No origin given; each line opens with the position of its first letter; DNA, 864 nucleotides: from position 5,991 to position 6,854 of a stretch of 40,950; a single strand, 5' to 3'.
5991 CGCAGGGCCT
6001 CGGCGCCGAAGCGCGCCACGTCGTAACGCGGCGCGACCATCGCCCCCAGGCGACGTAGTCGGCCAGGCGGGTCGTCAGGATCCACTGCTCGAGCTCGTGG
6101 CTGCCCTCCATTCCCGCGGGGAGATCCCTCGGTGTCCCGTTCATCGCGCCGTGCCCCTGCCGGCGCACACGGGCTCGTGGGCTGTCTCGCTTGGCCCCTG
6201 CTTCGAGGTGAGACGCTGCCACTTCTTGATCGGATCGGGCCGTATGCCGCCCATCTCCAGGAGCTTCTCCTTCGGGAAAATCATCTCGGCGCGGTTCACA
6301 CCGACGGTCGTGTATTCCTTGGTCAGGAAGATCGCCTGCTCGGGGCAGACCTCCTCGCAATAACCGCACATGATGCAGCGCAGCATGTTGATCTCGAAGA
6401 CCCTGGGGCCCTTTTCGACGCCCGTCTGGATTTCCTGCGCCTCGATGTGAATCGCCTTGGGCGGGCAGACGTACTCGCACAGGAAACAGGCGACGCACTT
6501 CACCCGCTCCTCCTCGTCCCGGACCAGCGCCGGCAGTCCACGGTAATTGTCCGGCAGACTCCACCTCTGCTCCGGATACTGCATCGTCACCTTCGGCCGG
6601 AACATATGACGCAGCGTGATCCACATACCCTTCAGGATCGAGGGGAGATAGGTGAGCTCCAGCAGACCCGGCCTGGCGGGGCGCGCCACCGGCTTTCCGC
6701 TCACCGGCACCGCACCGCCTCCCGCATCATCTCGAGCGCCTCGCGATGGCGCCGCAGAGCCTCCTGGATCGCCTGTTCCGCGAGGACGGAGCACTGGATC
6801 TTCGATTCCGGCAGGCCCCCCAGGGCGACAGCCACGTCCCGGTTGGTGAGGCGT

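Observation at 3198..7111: Orphan nuoI-nuoB pair wired to IscU-like, NDUFAF7/MidA-like and Mrp/NUBPL-like genes: candidate complex-I Fe-S (N2/N6) maturation cassette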

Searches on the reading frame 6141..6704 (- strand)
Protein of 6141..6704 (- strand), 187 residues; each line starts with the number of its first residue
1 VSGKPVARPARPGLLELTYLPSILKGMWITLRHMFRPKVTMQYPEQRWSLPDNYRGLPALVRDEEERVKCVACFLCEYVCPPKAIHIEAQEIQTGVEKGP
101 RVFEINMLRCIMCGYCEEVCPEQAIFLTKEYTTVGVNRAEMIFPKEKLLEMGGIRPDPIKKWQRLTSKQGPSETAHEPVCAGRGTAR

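Call 5: search_protein_families(library=pfam, proteins=[window:6141-6704:-], max_evalue=0.01)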
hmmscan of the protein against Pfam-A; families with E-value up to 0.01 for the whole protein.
window:6141-6704:- (187 aa): 12 families
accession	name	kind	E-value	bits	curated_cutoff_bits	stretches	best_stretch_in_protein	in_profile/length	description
PF12837.12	Fer4_6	-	6.3e-10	39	25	1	102-125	1-24/24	4Fe-4S binding domain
PF12838.12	Fer4_7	-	7.6e-10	39.5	27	1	69-124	1-52/52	4Fe-4S dicluster domain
PF00037.32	Fer4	-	2e-09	37.3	21.1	1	104-125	2-23/24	4Fe-4S binding domain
PF13183.11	Fer4_8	-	1.4e-08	35.5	27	1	107-133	2-28/68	4Fe-4S dicluster domain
PF12797.12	Fer4_2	-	1.4e-07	31.4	24.5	1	103-122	3-22/22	4Fe-4S binding domain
PF13534.11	Fer4_17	-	1.6e-07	32.2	22.2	1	106-123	42-59/61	4Fe-4S dicluster domain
PF13187.11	Fer4_9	-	4.5e-07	30.2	27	1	69-125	1-52/52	4Fe-4S dicluster domain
PF14697.11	Fer4_21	-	1.1e-06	29.1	35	1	105-127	3-28/59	4Fe-4S dicluster domain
PF13484.11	Fer4_16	-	1.3e-06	29.5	30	1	109-128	1-20/66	4Fe-4S double cluster binding domain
PF13237.11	Fer4_10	-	1.5e-05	25.3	25.5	1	66-121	5-53/53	4Fe-4S dicluster domain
PF12798.12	Fer4_3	-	8.3e-05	23.6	27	1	110-124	1-15/15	4Fe-4S binding domain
PF25160.1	LdpA_Fe-S-bd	-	0.0024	18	27.6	0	76-125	9-43/49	LdpA Fe-S cluster-binding domain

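Call 8: search_protein_families(library=ncbifam, proteins=[window:6141-6704:-], max_evalue=0.001)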
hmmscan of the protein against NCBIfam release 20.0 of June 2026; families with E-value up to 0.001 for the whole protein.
window:6141-6704:- (187 aa): 52 families (the best 25 are shown)
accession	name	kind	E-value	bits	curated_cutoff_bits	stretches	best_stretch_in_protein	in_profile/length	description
NF004538.0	PRK05888.1-4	equivalog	7.2e-38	129.7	135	1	19-153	12-145/162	NADH-quinone oxidoreductase subunit NuoI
TIGR01971.1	NuoI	subfamily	4.5e-37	126.3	113.05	1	26-148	1-121/121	NADH-quinone oxidoreductase, chain I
NF004536.0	PRK05888.1-1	equivalog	1.8e-34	118.6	212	1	22-152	12-141/180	NADH-quinone oxidoreductase subunit NuoI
NF004539.0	PRK05888.1-5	equivalog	2.9e-34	118.1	225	1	18-154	11-146/162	NADH-quinone oxidoreductase subunit NuoI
NF004537.0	PRK05888.1-3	equivalog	8.3e-33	113.6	163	1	23-150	23-155/204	NADH-quinone oxidoreductase subunit NuoI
NF004542.0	PRK05888.2-3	equivalog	6e-27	94.4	248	1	22-148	35-162/203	NADH-quinone oxidoreductase subunit NuoI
NF004540.0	PRK05888.2-1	equivalog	1.6e-22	79.6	215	1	23-140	4-118/139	NADH-quinone oxidoreductase subunit NuoI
NF004545.0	PRK05888.3-1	equivalog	2.1e-21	76.2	229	1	23-145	26-143/154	NADH-quinone oxidoreductase subunit NuoI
NF004541.0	PRK05888.2-2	equivalog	2.9e-21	76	217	1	24-147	21-133/168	NADH-quinone oxidoreductase subunit NuoI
NF009053.0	PRK12387.1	subfamily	8.7e-21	74.5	204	1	38-142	13-107/180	formate hydrogenlyase complex iron-sulfur subunit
NF040612.1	F420_dehyd_FpoI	exception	9.2e-21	74.1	180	1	23-138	2-114/135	F420H2 dehydrogenase subunit FpoI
NF004544.0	PRK05888.2-6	equivalog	4.6e-19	68.8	457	1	23-140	34-151/220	NADH-quinone oxidoreductase subunit NuoI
NF006076.0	PRK08222.1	equivalog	4.9e-18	65.6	270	1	38-141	13-106/181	hydrogenase 4 subunit H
NF004543.0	PRK05888.2-5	equivalog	3.1e-16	59.5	243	1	21-136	18-126/217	NADH-quinone oxidoreductase subunit NuoI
NF004546.0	PRK05888.3-3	equivalog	4.9e-16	58.7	260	1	23-147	23-146/196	NADH-quinone oxidoreductase subunit NuoI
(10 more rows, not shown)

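Call 22: search_solved_structures(query=window:6141-6704:-, max_evalue=0.00001, show_alignments=3)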
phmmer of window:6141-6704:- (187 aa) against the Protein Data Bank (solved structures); distinct sequences matched with E-value up to 0.00001: 46.
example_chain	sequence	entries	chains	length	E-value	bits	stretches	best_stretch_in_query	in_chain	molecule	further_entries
7ar7_I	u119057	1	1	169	1e-29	106.9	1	18-153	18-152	NADH dehydrogenase [ubiquinone] iron-sulfur protein 8-A, mitochondrial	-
7aqr_I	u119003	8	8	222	2.3e-29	105.8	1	18-153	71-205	NADH dehydrogenase [ubiquinone] iron-sulfur protein 8-A, mitochondrial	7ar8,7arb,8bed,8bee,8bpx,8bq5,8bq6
7a23_D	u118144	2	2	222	2.3e-29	105.7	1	18-153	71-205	TYKY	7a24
6x89_S8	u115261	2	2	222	1.3e-28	103.3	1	18-153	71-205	NADH dehydrogenase [ubiquinone] iron-sulfur protein 8, mitochondrial | NDUS8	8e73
7zm7_I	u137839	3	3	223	5.1e-27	98.1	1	20-152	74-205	Oxidoreductase-like protein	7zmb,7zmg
9f5x_G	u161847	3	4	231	9.2e-27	97.3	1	18-153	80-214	NADH:ubiquinone oxidoreductase subunit 8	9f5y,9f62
9iho_I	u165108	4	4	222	1.9e-26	96.3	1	20-152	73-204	NUIM (TYKY) subunit of mitochondrial NADH:ubiquinone oxidoreductase (Complex I)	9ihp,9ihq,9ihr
7arc_I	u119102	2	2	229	2.1e-26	96.1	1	16-153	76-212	TYKY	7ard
8b9z_I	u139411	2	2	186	4.4e-26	95.1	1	19-152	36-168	NADH dehydrogenase (ubiquinone) 23 kDa subunit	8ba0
8esw_S8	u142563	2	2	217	6.4e-26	94.5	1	19-152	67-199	NADH dehydrogenase (ubiquinone) 23 kDa subunit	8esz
7awt_I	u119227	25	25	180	8.2e-26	94.2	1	24-152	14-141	NADH-quinone oxidoreductase subunit I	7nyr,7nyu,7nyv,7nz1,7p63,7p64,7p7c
8qby_I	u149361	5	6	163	2.1e-25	92.8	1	22-152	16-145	NADH-quinone oxidoreductase subunit I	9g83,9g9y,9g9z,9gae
5lc5_I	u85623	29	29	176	2.4e-25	92.7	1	22-152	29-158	NADH dehydrogenase [ubiquinone] iron-sulfur protein 8, mitochondrial | Mitochondrial complex I, TYKY subunit | NADH:ubiquinone oxidoreductase core subunit S8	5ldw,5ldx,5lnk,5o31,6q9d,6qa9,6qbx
7v2c_B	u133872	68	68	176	3.2e-25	92.2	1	22-152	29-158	NADH dehydrogenase [ubiquinone] iron-sulfur protein 8, mitochondrial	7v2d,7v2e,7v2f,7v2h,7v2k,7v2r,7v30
8e9g_I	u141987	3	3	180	4.1e-25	91.9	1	23-150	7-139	NADH-quinone oxidoreductase subunit I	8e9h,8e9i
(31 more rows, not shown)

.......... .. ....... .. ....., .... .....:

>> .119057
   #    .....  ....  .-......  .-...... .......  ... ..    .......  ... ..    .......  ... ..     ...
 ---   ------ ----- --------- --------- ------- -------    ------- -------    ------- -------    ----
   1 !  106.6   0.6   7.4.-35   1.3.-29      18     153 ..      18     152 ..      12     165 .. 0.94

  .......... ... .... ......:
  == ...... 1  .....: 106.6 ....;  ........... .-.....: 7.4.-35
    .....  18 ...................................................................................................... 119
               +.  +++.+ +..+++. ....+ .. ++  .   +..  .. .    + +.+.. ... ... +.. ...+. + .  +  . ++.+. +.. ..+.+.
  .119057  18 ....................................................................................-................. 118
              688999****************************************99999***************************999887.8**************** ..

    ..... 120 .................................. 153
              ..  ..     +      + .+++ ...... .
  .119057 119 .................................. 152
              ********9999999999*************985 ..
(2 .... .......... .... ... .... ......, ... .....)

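Call 27: find_homologous_proteins(query=window:6141-6704:-, max_evalue=1e-10)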
Query window:6141-6704:- (187 aa): 2975 proteins with E <= 1e-10 among 3019 candidates; the best 120 are listed.
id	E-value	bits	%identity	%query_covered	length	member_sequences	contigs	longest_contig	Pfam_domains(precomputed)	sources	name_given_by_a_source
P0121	1.1e-114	399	93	99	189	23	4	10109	PF14697.12,PF12797.13,PF12837.13,PF00037.33,PF13484.12,PF12838.13,PF13534.12,PF13237.12,PF13183.12,PF13187.12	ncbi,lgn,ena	-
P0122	4.1e-108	377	88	99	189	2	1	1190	PF14697.12,PF12797.13,PF12837.13,PF00037.33,PF13484.12,PF12838.13,PF13534.12,PF13237.12,PF13183.12,PF13187.12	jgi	-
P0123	1.7e-102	359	82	100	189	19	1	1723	PF14697.12,PF12797.13,PF12837.13,PF00037.33,PF13484.12,PF12838.13,PF13534.12,PF13183.12,PF13187.12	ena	-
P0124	1.9e-102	359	83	100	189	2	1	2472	PF12797.13,PF12837.13,PF00037.33,PF13484.12,PF12838.13,PF13534.12,PF13237.12,PF13183.12,PF13187.12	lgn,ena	-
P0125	1.0e-96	340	79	99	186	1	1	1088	PF12797.13,PF12837.13,PF00037.33,PF13484.12,PF12838.13,PF13534.12,PF13237.12,PF13183.12,PF13187.12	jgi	jgi:NADH-quinone oxidoreductase subunit I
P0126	1.5e-96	340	80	94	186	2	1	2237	PF14697.12,PF12797.13,PF12837.13,PF00037.33,PF13484.12,PF12838.13,PF13534.12,PF13237.12,PF13183.12,PF13187.12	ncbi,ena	-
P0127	1.5e-96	340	83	90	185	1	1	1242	PF14697.12,PF12797.13,PF12837.13,PF00037.33,PF13484.12,PF12838.13,PF13534.12,PF13237.12,PF13183.12,PF13187.12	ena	-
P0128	1.7e-96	340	79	99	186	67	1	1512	PF14697.12,PF12797.13,PF12837.13,PF00037.33,PF13484.12,PF12838.13,PF13534.12,PF13183.12,PF13187.12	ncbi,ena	-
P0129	5.8e-96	338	77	100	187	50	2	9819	PF12797.13,PF12837.13,PF00037.33,PF13484.12,PF12838.13,PF13534.12,PF13183.12,PF13187.12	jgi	jgi:NADH-quinone oxidoreductase subunit I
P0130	6.1e-96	338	78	99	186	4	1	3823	PF14697.12,PF12797.13,PF12837.13,PF00037.33,PF13484.12,PF12838.13,PF13534.12,PF13183.12,PF13187.12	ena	-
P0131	9.5e-96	337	78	99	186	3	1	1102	PF14697.12,PF12797.13,PF12837.13,PF00037.33,PF13484.12,PF12838.13,PF13534.12,PF13183.12,PF13187.12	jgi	jgi:NADH-quinone oxidoreductase subunit I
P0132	1.1e-95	337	78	96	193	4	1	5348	PF14697.12,PF12797.13,PF12837.13,PF00037.33,PF13484.12,PF12838.13,PF13534.12,PF13183.12,PF13187.12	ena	-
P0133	1.2e-95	337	82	89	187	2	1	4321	PF14697.12,PF12797.13,PF12837.13,PF00037.33,PF13484.12,PF12838.13,PF13534.12,PF13237.12,PF13183.12,PF13187.12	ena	-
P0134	1.4e-95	337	84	89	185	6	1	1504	PF14697.12,PF12797.13,PF12837.13,PF00037.33,PF13484.12,PF12838.13,PF13534.12,PF13237.12,PF13183.12,PF13187.12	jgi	jgi:NADH-quinone oxidoreductase subunit I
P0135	1.7e-95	336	82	91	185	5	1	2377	PF14697.12,PF12797.13,PF12837.13,PF00037.33,PF13484.12,PF12838.13,PF13534.12,PF13237.12,PF13183.12,PF13187.12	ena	-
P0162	1.7e-93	330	84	88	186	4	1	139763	PF14697.12,PF12797.13,PF12837.13,PF00037.33,PF13484.12,PF12838.13,PF13534.12,PF13183.12,PF13187.12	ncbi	-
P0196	7.8e-90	318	78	90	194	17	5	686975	PF14697.12,PF12797.13,PF12837.13,PF00037.33,PF13484.12,PF12838.13,PF13534.12,PF13237.12,PF13183.12,PF13187.12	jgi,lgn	jgi:NADH-quinone oxidoreductase subunit I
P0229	4.3e-71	257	68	84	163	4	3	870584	PF14697.12,PF12797.13,PF12837.13,PF00037.33,PF13484.12,PF12838.13,PF13237.12,PF13183.12,PF13187.12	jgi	jgi:NADH-quinone oxidoreductase subunit I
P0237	1.9e-68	248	65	86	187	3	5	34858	PF14697.12,PF12797.13,PF12837.13,PF00037.33,PF12798.13,PF13484.12,PF12838.13,PF13534.12,PF13237.12,PF13183.12,PF13187.12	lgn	-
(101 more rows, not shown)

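Call 28: find_encoding_contigs(protein=P0229, flank=10000, max_places=1)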
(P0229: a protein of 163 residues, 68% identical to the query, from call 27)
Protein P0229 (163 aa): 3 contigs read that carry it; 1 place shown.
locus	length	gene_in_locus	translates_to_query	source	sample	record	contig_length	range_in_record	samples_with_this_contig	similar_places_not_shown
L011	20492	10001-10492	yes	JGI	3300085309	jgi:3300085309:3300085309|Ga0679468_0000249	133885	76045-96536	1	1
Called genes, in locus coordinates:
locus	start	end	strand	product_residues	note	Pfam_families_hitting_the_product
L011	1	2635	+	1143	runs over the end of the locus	PF00515:TPR_1 (faint), PF13432:TPR_16, PF14559:TPR_19 (weak), PF12895:ANAPC3 (weak), PF13414:TPR_11, PF13431:TPR_17 (weak), PF13517:FG-GAP_3, PF07593:UnbV_ASPIC, +11 more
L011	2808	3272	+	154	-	PF14588:YjgF_endoribonc, PF01042:Ribonuc_L-PSP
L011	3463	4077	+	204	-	PF01227:GTP_cyclohydroI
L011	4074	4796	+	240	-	PF00702:Hydrolase, PF13419:HAD_2, PF13242:Hydrolase_like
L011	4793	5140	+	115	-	PF01242:PTPS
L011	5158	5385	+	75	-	-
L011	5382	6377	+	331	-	PF04055:Radical_SAM, PF13353:Fer4_12 (weak), PF06463:Mob_synth_C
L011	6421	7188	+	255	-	-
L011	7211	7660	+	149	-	-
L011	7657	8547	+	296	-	PF03130:HEAT_PBS (faint), PF02985:HEAT (faint), PF13646:HEAT_2, PF12717:Cnd1 (faint), PF13513:HEAT_EZ (faint)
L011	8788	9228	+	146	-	PF01592:NifU_N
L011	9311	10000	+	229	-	PF01209:Ubie_methyltran, PF13489:Methyltransf_23, PF00891:Methyltransf_2, PF08241:Methyltransf_11, PF08242:Methyltransf_12, PF13649:Methyltransf_25, PF13847:Methyltransf_31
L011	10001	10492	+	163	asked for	PF13183:Fer4_8 (faint), PF13484:Fer4_16 (faint), PF12797:Fer4_2 (faint), PF13237:Fer4_10 (weak), PF12838:Fer4_7, PF13187:Fer4_9 (weak), PF00037:Fer4, PF12837:Fer4_6 (weak), +1 more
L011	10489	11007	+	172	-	PF01058:Oxidored_q6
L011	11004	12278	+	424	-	PF02636:Methyltransf_28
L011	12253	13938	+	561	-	PF21162:ETFQO_UQ-bd, PF05187:Fer4_ETF_QO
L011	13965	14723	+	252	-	PF00106:adh_short, PF08659:KR, PF13561:adh_short_C2, PF23441:SDR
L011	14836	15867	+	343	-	PF13623:SurA_N_2, PF13624:SurA_N_3, PF09312:SurA_N (faint), PF13145:Rotamase_2, PF13616:Rotamase_3, PF00639:Rotamase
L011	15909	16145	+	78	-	PF00313:CSD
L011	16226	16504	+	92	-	PF00355:Rieske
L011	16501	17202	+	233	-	PF01872:RibD_C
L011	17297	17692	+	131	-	PF02082:Rrf2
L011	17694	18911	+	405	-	PF00266:Aminotran_5, PF01212:Beta_elim_lyase (weak)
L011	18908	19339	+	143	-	PF01592:NifU_N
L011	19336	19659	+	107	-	PF01521:Fe-S_biosyn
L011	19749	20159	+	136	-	PF13183:Fer4_8 (faint), PF12838:Fer4_7 (faint), PF13187:Fer4_9 (faint), PF25160:LdpA_Fe-S-bd (faint), PF14697:Fer4_21 (weak), PF12797:Fer4_2 (faint), PF00037:Fer4 (weak), PF12837:Fer4_6 (faint), +2 more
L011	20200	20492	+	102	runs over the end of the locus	PF00355:Rieske, PF13806:Rieske_2, PF22543:Rieske_4 (weak)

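Call 29: find_encoding_contigs(protein=P0196, flank=10000, max_places=1)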
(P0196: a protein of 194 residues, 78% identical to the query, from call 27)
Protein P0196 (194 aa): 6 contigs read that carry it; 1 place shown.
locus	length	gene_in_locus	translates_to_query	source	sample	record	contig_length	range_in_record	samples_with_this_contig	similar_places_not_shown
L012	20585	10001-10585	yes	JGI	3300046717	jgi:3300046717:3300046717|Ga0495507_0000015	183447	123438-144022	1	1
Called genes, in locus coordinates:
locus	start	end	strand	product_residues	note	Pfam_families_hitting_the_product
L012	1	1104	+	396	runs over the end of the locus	PF13560:HTH_31 (weak), PF01381:HTH_3 (weak), PF00515:TPR_1 (faint), PF13432:TPR_16 (faint), PF17874:TPR_MalT (faint), PF07719:TPR_2 (faint), PF13174:TPR_6 (faint), PF13424:TPR_12 (weak), +3 more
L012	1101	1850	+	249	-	-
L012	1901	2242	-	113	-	PF06305:LapA_dom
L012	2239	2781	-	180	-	PF00702:Hydrolase, PF08282:Hydrolase_3 (weak)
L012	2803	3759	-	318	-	PF01380:SIS, PF00571:CBS (weak)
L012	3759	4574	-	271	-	PF00793:DAHP_synth_1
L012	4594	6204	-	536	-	PF06418:CTP_synth_N, PF00117:GATase, PF07722:Peptidase_C26 (weak)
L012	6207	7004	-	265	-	PF02348:CTP_transf_3, PF12804:NTP_transf_3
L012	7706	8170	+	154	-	PF14588:YjgF_endoribonc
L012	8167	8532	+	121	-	-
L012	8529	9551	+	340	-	PF13353:Fer4_12 (weak), PF04055:Radical_SAM, PF06463:Mob_synth_C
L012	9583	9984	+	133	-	PF01592:NifU_N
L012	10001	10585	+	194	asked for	PF13534:Fer4_17 (faint), PF13183:Fer4_8 (faint), PF13484:Fer4_16 (faint), PF13237:Fer4_10 (weak), PF12838:Fer4_7, PF13187:Fer4_9 (weak), PF00037:Fer4, PF12837:Fer4_6 (weak), +2 more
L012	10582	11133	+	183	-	PF01058:Oxidored_q6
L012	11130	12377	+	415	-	PF02636:Methyltransf_28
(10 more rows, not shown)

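Call 49: find_encoding_contigs(protein=P0237, flank=10000, max_places=2)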
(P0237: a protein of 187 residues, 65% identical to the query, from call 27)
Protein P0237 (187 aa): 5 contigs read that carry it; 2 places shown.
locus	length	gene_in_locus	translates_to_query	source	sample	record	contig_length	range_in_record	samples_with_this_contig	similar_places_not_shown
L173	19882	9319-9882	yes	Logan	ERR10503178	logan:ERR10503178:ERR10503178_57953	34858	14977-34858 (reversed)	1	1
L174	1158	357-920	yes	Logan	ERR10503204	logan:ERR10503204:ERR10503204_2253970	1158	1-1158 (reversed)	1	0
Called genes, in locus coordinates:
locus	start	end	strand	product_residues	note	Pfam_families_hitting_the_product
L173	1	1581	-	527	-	?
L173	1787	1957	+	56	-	-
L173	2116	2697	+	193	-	PF07638:Sigma70_ECF (weak), PF04542:Sigma70_r2, PF08281:Sigma70_r4_2, PF04545:Sigma70_r4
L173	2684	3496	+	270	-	PF13490:zf-HC2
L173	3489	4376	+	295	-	-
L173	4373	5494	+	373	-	PF00288:GHMP_kinases_N, PF08544:GHMP_kinases_C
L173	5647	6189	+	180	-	-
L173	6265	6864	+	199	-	PF13238:AAA_18 (weak)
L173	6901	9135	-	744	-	PF00082:Peptidase_S8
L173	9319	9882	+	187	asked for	PF13183:Fer4_8 (faint), PF13534:Fer4_17 (faint), PF12797:Fer4_2 (faint), PF13237:Fer4_10 (faint), PF14697:Fer4_21 (faint), PF12838:Fer4_7, PF13187:Fer4_9, PF00037:Fer4, +3 more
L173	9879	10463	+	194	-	PF01058:Oxidored_q6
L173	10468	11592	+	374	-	PF02445:NadA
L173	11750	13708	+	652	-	PF13292:DXP_synthase_N, PF02775:TPP_enzyme_C (faint), PF02779:Transket_pyr, PF02780:Transketolase_C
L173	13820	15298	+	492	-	PF02789:Peptidase_M17_N, PF00883:Peptidase_M17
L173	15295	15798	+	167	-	PF00994:MoCF_biosynth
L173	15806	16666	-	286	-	PF00756:Esterase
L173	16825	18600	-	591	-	PF00939:Na_sulph_symp, PF03600:CitMHS, PF02080:TrkA_C, PF00939:Na_sulph_symp, PF03600:CitMHS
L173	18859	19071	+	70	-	-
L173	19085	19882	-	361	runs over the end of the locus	PF18920:DUF5671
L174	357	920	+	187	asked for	PF13183:Fer4_8 (faint), PF13534:Fer4_17 (faint), PF12797:Fer4_2 (faint), PF13237:Fer4_10 (faint), PF14697:Fer4_21 (faint), PF12838:Fer4_7, PF13187:Fer4_9, PF00037:Fer4, +3 more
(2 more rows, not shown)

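Call 58: list_cluster_members(proteins=[P0001, P0011, P0012, P0016, P0025, P0042, P0050, P0114, P0084, P0162])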
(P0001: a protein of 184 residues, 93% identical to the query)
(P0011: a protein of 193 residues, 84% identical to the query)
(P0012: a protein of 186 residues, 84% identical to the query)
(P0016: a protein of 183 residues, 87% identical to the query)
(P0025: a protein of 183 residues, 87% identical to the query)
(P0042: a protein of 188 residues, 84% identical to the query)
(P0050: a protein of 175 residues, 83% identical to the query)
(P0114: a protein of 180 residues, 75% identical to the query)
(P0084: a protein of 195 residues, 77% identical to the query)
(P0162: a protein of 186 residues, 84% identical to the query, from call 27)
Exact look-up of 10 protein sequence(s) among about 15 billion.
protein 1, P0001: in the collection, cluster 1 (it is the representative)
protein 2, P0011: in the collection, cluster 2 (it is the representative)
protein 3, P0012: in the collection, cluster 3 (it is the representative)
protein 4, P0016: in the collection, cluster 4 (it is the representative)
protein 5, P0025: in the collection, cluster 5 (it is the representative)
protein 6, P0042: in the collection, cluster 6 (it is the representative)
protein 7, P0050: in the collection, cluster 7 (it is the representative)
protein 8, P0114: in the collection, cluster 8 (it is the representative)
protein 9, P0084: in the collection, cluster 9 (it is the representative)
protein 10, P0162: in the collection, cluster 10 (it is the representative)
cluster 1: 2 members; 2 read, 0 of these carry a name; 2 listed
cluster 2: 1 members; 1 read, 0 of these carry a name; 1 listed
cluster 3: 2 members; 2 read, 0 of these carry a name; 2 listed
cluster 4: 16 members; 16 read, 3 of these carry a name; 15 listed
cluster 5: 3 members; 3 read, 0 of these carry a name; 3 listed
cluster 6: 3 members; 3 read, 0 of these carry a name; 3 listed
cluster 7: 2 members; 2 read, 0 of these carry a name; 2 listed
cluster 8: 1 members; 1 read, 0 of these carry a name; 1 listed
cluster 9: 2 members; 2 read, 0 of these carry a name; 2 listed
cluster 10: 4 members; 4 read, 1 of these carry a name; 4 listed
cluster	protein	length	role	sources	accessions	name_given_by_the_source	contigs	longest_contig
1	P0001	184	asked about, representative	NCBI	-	-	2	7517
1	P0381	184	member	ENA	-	-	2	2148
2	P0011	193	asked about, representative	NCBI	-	-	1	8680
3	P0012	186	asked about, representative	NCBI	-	-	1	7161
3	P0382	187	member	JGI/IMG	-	-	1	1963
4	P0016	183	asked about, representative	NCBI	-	-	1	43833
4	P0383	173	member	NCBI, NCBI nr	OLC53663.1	MAG: hypothetical protein AUH92_05545 [Acidobacteria bacterium 13_1_40CM_4_69_4]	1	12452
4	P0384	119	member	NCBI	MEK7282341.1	MAG: NADH-quinone oxidoreductase subunit NuoB, partial [Acidobacteriota bacterium]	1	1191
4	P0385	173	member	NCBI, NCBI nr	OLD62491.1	MAG: hypothetical protein AUI47_12275 [Acidobacteria bacterium 13_1_40CM_2_68_5]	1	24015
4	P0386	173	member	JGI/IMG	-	-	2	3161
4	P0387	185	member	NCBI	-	-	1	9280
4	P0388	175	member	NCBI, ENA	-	-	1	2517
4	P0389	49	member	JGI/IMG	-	-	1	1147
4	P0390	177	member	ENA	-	-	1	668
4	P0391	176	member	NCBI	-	-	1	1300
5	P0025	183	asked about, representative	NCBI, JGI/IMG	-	-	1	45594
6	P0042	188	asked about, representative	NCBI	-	-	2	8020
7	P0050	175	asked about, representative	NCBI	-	-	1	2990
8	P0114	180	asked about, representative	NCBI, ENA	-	-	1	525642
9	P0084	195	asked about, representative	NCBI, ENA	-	-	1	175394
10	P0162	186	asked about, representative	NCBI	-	-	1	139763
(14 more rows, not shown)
